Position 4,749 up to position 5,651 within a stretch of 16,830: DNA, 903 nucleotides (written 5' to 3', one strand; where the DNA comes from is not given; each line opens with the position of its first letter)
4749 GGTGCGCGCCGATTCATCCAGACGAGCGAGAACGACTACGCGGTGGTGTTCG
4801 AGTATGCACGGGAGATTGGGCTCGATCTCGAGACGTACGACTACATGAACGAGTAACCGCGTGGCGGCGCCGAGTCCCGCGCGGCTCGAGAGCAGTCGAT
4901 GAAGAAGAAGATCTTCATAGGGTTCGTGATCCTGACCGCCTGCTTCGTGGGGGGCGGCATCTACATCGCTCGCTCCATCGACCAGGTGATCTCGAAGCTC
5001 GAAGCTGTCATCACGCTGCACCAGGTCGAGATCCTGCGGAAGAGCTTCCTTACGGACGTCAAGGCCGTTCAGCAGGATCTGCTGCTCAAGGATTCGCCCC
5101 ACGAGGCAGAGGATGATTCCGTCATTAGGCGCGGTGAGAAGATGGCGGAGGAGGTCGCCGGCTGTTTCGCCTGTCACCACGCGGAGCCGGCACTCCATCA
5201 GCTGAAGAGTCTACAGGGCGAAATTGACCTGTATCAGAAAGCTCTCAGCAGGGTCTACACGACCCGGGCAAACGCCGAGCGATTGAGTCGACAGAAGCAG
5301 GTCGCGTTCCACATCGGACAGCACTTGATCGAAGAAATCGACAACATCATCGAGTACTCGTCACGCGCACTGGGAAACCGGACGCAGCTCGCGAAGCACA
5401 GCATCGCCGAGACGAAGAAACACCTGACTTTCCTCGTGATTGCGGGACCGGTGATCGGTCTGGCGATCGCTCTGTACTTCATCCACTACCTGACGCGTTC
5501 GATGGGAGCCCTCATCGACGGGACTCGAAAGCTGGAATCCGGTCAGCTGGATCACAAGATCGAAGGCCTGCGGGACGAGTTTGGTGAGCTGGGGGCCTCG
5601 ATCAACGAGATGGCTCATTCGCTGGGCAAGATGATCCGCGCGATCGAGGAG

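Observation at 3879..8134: Candidate three-component redox-sensing module: orphan PhnD-like SBP, histidine kinase with a CXXCH c-type heme in its periplasmic loop, sigma-54 NtrC-type regulator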

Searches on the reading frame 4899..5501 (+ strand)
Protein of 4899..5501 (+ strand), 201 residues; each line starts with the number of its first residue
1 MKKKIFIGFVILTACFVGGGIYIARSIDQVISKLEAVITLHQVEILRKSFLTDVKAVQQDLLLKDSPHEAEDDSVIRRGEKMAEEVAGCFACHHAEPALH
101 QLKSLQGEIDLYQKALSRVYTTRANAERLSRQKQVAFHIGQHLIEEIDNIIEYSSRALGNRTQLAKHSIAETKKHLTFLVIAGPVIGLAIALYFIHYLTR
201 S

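Call 10: find_homologous_proteins(query=window:4899-5501:+, max_evalue=0.001)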
Query seq(201 aa) (201 aa): 17 proteins with E <= 0.001 among 280 candidates.
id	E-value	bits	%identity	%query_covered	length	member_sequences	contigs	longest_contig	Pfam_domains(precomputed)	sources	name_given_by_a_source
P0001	6.0e-79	282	64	100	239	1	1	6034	-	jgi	jgi:hypothetical protein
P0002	2.1e-76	274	67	100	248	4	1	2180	PF00672.31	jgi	-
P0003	1.2e-73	265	63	100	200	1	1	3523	-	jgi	jgi:hypothetical protein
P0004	1.9e-59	218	71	74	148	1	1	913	-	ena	-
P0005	6.9e-57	210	65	77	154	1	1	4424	-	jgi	-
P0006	2.2e-53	199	52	96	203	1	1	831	-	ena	-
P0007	6.9e-48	181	55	82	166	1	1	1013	-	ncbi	-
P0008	2.0e-45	173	43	100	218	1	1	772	-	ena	-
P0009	6.1e-45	171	67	61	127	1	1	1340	-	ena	-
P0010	2.8e-40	156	68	54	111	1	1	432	-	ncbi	-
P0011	2.8e-38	149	67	53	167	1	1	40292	-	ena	-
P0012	4.0e-35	139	39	100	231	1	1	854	-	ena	-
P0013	7.3e-31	125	35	100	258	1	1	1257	PF00672.31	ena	-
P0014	1.1e-28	118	51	60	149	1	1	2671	-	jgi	-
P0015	4.6e-27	113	63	44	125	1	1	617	-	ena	-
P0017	5.1e-25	106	44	68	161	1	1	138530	-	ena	-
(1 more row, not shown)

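Call 16: search_solved_structures(query=A2, max_evalue=10, show_alignments=2)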
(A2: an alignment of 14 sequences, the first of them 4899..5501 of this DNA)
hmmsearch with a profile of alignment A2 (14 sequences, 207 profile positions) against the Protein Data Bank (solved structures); distinct sequences matched with E-value up to 10: 11.
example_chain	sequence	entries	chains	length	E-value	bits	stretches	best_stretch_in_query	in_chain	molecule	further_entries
8glv_En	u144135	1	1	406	0.21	14.2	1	48-108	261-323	Dynein regulatory complex protein 9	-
8a1g_A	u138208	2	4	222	0.56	12.8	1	96-158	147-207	Sorting nexin-1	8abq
4bw5_A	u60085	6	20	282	0.61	12.7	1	1-49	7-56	POTASSIUM CHANNEL SUBFAMILY K MEMBER 10 | Isoform B of Potassium channel subfamily K member 10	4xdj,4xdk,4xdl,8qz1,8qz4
4fzs_A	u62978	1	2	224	0.64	12.6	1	96-158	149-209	Sorting nexin-1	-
7d6d_A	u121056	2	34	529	0.9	12.1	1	96-153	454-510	Sorting nexin-1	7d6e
2czs_A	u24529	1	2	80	0.96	12.1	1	65-98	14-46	cytochrome c, putative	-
8afz_A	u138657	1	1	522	1.4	11.5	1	96-158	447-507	Sorting nexin-1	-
28nt_Z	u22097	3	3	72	1.6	11.3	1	73-115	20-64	Large ribosomal subunit protein bL31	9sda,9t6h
8qz2_A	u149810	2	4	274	1.6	11.3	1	3-49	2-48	Potassium channel subfamily K member 10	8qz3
4f61_I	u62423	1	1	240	1.8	11.1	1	124-171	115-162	Stathmin-like domain R4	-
4qo5_A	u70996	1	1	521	3.1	10.4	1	77-115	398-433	Hypothetical multiheme protein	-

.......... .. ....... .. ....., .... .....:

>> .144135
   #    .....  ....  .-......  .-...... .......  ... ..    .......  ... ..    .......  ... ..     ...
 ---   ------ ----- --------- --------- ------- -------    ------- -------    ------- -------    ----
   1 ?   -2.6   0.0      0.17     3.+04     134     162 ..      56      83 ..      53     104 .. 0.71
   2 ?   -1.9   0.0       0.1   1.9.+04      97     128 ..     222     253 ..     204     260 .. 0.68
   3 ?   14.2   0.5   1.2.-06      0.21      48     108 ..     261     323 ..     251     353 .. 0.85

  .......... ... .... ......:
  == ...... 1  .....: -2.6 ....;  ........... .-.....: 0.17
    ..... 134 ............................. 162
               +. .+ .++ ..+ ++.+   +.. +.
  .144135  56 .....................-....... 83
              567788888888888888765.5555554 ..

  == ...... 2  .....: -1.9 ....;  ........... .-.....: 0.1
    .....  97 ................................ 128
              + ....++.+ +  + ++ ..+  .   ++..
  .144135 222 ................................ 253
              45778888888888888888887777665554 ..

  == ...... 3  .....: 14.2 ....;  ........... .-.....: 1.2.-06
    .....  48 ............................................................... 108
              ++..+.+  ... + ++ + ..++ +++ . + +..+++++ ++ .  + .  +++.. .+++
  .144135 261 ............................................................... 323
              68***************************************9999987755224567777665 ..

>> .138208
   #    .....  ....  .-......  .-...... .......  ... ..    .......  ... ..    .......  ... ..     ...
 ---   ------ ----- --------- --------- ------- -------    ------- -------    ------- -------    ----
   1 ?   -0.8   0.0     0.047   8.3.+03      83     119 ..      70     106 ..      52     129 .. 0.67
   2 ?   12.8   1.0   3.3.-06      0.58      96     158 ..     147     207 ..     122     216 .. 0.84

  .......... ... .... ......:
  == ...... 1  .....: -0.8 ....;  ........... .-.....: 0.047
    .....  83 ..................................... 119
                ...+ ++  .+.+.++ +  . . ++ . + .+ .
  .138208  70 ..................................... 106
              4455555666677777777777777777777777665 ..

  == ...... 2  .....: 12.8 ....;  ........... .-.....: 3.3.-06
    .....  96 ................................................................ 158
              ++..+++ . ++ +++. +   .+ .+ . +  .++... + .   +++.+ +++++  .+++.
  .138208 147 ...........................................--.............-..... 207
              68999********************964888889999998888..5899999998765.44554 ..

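Call 19: find_encoding_contigs(protein=P0017, flank=10000, max_places=3)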
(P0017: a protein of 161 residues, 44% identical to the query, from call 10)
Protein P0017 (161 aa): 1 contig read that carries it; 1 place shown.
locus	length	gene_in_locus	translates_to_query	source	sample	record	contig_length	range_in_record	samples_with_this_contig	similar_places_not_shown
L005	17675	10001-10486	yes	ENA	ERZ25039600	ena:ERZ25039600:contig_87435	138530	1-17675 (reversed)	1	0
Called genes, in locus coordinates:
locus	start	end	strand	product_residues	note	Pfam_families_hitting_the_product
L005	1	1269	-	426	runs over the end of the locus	PF05201:GlutR_N, PF01488:Shikimate_DH, PF00745:GlutR_dimer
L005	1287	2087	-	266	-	PF01578:Cytochrom_C_asm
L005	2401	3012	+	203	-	PF05140:ResB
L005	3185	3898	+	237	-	PF05140:ResB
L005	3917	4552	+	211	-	PF01578:Cytochrom_C_asm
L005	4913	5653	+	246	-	-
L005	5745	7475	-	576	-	PF01564:Spermine_synth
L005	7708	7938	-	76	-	-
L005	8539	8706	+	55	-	-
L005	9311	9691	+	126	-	PF12974:Phosphonate-bd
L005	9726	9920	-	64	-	-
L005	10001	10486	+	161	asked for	-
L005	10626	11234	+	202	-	PF00672:HAMP, PF00512:HisKA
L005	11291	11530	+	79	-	PF02518:HATPase_c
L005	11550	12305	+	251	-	PF00072:Response_reg, PF00158:Sigma54_activat (weak)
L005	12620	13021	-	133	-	-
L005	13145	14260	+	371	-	PF01548:DEDD_Tnp_IS110, PF02371:Transposase_20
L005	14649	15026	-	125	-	-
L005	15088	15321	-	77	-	PF00072:Response_reg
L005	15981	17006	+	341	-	-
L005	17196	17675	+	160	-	?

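Call 20: predict_structure(alignment_id=A2)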
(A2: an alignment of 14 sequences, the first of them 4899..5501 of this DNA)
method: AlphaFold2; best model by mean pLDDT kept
length: 201 residues; sequences in the alignment: 14
mean_pLDDT: 70.7   pTM: 0.50
mean pLDDT of the five models: 70.7, 69.6, 67.8, 61.9, 57.6
residues with pLDDT >= 90: 0; 70-90: 114; 50-70: 86; < 50: 1
segments of 3 or more residues with pLDDT < 50: none
pLDDT, mean of each block of 10 residues (from residue 1): 71 75 68 62 68 73 60 69 74 64 80 78 74 79 76 66 67 69 74 71 48
secondary structure, 60 per line:
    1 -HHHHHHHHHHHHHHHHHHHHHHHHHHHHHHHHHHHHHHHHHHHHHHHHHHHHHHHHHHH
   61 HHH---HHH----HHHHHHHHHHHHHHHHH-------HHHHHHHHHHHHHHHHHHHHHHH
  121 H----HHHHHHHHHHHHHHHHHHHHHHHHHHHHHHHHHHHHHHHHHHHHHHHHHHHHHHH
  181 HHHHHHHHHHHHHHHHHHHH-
elements in order: H2-63 H74-90 H98-121 H126-200

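Call 22: search_protein_representatives(alignment_id=A2)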
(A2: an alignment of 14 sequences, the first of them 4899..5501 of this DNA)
Query: 14 sequences, 207 profile positions. Proteins with E-value up to 0.001 (for the whole library): 315; up to 1e-10: 252; up to 1e-30: 79. The best 150 are listed.
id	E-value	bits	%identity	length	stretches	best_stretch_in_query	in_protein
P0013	1.2e-84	299.2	-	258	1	1-205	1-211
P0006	6.5e-84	296.8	-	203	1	1-195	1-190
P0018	1.4e-78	279.4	-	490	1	1-202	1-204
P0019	2.7e-72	258.9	-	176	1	1-175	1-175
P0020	1.8e-58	213.7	-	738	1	1-202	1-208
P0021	5.6e-58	212.1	-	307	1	1-204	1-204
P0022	3.7e-57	209.4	-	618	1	1-202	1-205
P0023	6.9e-57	208.6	-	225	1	11-202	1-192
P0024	6.5e-56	205.4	-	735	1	1-203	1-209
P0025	1.4e-55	204.3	-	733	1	1-201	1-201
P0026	2.8e-55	203.3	-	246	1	1-201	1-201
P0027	1.0e-53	198.2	-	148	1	1-130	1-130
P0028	1.0e-52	194.9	-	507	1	1-201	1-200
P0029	1.7e-51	190.9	-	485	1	1-201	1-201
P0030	2.5e-51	190.4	-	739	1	5-202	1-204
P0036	1.6e-48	181.2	-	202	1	1-192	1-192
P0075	7.9e-34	133.2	-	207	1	1-188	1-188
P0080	3.2e-32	128.0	-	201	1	1-195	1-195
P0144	1.4e-26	109.5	-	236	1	1-201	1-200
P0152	1.8e-25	105.9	-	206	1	1-200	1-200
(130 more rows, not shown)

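Call 52: find_homologous_proteins(query=A3, max_evalue=1e-8)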
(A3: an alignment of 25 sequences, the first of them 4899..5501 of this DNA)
Query A3 (25 sequences) (201 aa, profile of the alignment): 27 proteins with E <= 1e-8 among 8000 candidates.
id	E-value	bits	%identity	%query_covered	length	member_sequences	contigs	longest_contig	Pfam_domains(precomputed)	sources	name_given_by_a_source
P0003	1.1e-78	281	63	100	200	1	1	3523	-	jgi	jgi:hypothetical protein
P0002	2.5e-78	280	67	100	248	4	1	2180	PF00672.31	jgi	-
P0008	3.7e-78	280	43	100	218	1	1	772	-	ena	-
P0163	6.5e-78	279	64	99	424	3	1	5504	PF00672.31,PF13426.14,PF13188.14,PF00512.32,PF00989.32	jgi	jgi:two-component system sensor histidine kinase AtoS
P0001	1.1e-77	278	64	100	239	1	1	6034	-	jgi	jgi:hypothetical protein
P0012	2.1e-70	254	39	100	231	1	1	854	-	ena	-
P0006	6.8e-69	249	52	96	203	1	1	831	-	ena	-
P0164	7.1e-69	249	26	100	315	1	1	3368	PF00672.31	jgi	jgi:nitrogen fixation/metabolism regulation signal transduction histidine kinase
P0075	4.5e-68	247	30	86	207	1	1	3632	-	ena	-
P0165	2.3e-67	244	27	100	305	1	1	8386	PF00672.31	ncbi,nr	ncbi:MAG: HAMP domain-containing protein, partial [Verrucomicrobia bacterium]|nr:HAMP domain-contain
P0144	2.4e-66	241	25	100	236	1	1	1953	-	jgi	-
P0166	4.1e-63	231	25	97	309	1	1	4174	PF00672.31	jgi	-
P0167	7.5e-63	230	27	100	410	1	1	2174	PF00672.31,PF13426.14,PF08448.17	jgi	jgi:PAS domain S-box-containing protein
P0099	7.8e-61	223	28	92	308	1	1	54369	PF00672.31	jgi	jgi:nitrate/nitrite-specific signal transduction histidine kinase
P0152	8.9e-61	223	29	98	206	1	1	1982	-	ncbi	ncbi:MAG: hypothetical protein ACWGQW_13195, partial [bacterium]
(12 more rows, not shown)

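Call 77: fold_search(model_id=the predicted structure, library=pdb)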
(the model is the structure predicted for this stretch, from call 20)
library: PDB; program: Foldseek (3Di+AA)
matches with E <= 10: 952; with E <= 0.001: 0
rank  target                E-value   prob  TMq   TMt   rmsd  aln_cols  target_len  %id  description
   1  8bsa_B                6.5e-03  1.00  0.56  0.69   3.4       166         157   13  Vc1313-LBD bound to D-arginine (released 2023-06-07)
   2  8bsb_A                8.4e-03  1.00  0.51  0.62   4.5       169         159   12  Vc1313-LBD bound to D-lysine (released 2023-06-07)
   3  8bsa_A                8.8e-03  1.00  0.51  0.63   4.4       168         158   12  Vc1313-LBD bound to D-arginine (released 2023-06-07)
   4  4k0d_A                1.9e-02  1.00  0.51  0.68   4.3       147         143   11  Periplasmic sensor domain of sensor histidine kinase, Adeh_2942 (released 2013-06-12)
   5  6s33_A                2.0e-02  0.98  0.29  0.37   8.5       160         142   14  Ligand binding domain of the P. putida receptor PcaY_PP in complex with Protocatechuate (released 2020-10-21)
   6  4k0d_B                2.3e-02  1.00  0.54  0.71   3.4       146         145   10  Periplasmic sensor domain of sensor histidine kinase, Adeh_2942 (released 2013-06-12)
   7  8bsb_B                2.3e-02  1.00  0.45  0.53   5.1       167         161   11  Vc1313-LBD bound to D-lysine (released 2023-06-07)
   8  8tn1_A                2.3e-02  0.96  0.29  0.36  12.4       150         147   15  De novo designed protein binds poly ADP ribose polymerase inhibitors (PARPi) - apo (released 2024-04-24)
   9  6s37_A                2.6e-02  0.97  0.28  0.36   8.5       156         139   12  Ligand binding domain of the P. putida receptor PcaY_PP in complex with salicylic acid (released 2020-10-21)
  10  5xsj_L                2.7e-02  1.00  0.44  0.67   4.5       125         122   12  XylFII-LytSN complex (released 2017-08-02)
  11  9xqn_A                2.7e-02  1.00  0.53  0.32   5.2       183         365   15  Cryo-EM structure of apo form of GPR75-bRIL-Fab complex (released 2026-02-04)
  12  9m08_C                2.7e-02  0.99  0.38  0.44   6.4       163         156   12  Structure of outer membrane lipoprotein QseG and histidine kinase QseE complex (released 2025-11-19)
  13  6m97                  3.1e-02  0.99  0.37  0.36  10.3       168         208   17  Crystal structure of the high-affinity copper transporter Ctr1 (released 2019-04-03)
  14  9ivk_A                3.5e-02  1.00  0.52  0.40   5.0       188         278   16  cryo-EM structure of a tmFAP (released 2024-11-20)
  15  6s18_A                3.9e-02  0.95  0.29  0.37   8.5       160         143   14  Ligand binding domain of the P. putida receptor PcaY_PP in complex with glycerol (released 2020-10-21)
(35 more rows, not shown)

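Call 86: search_protein_families(library=pfam, proteins=[window:4899-5498:+, P0006, P0075, P0080, P0152, P0144, P0036], max_evalue=10)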
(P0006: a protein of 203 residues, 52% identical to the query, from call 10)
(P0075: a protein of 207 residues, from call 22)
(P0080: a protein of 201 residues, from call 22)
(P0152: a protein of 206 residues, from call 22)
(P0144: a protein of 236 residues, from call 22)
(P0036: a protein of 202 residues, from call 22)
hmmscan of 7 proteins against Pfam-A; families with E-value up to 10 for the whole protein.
window:4899-5498:+ (200 aa): 3 families
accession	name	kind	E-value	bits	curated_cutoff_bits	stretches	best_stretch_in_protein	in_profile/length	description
PF19788.4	DUF6272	-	0.057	13.5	26.6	1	131-186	7-64/134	Family of unknown function (DUF6272)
PF01169.24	GDT1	-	0.18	12.6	27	1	158-191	12-43/75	Divalent cation/proton antiporter GDT1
PF09548.15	Spore_III_AB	-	0.4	11.1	32.5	1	6-41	2-37/170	Stage III sporulation protein AB (spore_III_AB)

P0006 (203 aa): 1 family
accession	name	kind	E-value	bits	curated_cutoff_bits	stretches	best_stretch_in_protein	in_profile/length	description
PF21342.2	SoxA-TsdA_cyt-c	-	0.11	13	27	1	81-156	9-84/88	SoxA/TsdA, cytochrome c domain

P0075 (207 aa): 4 families
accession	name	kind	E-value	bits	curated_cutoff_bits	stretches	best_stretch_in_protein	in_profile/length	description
PF14504.11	CAP_assoc_N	-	0.0086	16.3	29.3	1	99-166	17-83/140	CAP-associated N-terminal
PF21346.3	PcRGLX_3rd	-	0.069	12.8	23.8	1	47-151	228-332/411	PcRGLX-like protein C-terminal alpha/alpha toroid domain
PF04201.20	TPD52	-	0.074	13.8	25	1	30-60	33-63/108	Tumour protein D52 family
PF12729.13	4HB_MCP_1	-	0.18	11.8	27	1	2-129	5-138/181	Four helix bundle sensory module for signal transduction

P0080 (201 aa): 3 families
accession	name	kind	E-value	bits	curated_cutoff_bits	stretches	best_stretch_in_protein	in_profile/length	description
PF02085.21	Cytochrom_CIII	-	0.08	13.7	22.9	1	71-100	60-89/101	Class III cytochrome C family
PF09006.16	Surfac_D-trimer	-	0.17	12.3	22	1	95-119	1-25/46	Lung surfactant protein D coiled-coil trimerisation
PF11336.14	DUF3138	-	0.21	10.7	27.3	1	69-171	2-97/525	Protein of unknown function (DUF3138)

P0152 (206 aa): 2 families
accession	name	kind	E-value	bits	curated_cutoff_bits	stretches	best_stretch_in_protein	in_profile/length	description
PF02085.21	Cytochrom_CIII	-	0.033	15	22.9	1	79-104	23-48/101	Class III cytochrome C family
PF09177.16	STX6_10_61_N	-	0.08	13.9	29.4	1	96-149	8-56/99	Syntaxin 6/10/61, N-terminal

P0144 (236 aa): 5 families
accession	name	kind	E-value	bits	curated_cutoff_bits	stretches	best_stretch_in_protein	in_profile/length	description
PF12555.13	SteA-like_C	-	0.072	13.6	26.4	1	170-206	10-46/52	SteA-like C-terminal domain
PF18516.7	RuvC_1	-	0.079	12.7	26.2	1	43-132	111-197/244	RuvC nuclease domain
PF00252.24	Ribosomal_L16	-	0.14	12.5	27.9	1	111-147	28-58/132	Ribosomal protein L16p/L10e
PF09769.14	ApoO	-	0.26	11.6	31.4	1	41-85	18-62/131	Apolipoprotein O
PF20237.3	DUF6594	-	5.9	7.2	30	0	161-195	163-196/238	Family of unknown function (DUF6594)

P0036 (202 aa): 2 families
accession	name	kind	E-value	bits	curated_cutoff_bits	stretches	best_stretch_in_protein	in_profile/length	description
PF10398.14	DUF2443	-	0.043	14.3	25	1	159-193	2-36/79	Protein of unknown function (DUF2443)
PF17439.7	DUF5418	-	0.29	11.7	25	1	150-196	90-136/151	Family of unknown function (DUF5418)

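Call 96: predict_structure(alignment_id=A3)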
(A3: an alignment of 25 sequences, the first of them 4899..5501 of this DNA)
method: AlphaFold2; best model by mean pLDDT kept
length: 201 residues; sequences in the alignment: 25
mean_pLDDT: 84.0   pTM: 0.65
mean pLDDT of the five models: 84.0, 80.3, 78.9, 77.2, 73.6
residues with pLDDT >= 90: 29; 70-90: 162; 50-70: 10; < 50: 0
segments of 3 or more residues with pLDDT < 50: none
pLDDT, mean of each block of 10 residues (from residue 1): 80 87 89 86 85 88 77 74 76 71 86 89 85 92 91 87 90 87 86 78 52
secondary structure, 60 per line:
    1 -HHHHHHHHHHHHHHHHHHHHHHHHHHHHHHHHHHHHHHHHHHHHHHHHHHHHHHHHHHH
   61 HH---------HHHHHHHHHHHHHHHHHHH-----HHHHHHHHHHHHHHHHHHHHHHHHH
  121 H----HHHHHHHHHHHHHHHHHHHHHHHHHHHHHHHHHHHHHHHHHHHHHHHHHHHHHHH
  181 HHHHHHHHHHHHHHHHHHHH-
elements in order: H2-62 H72-90 H96-121 H126-200
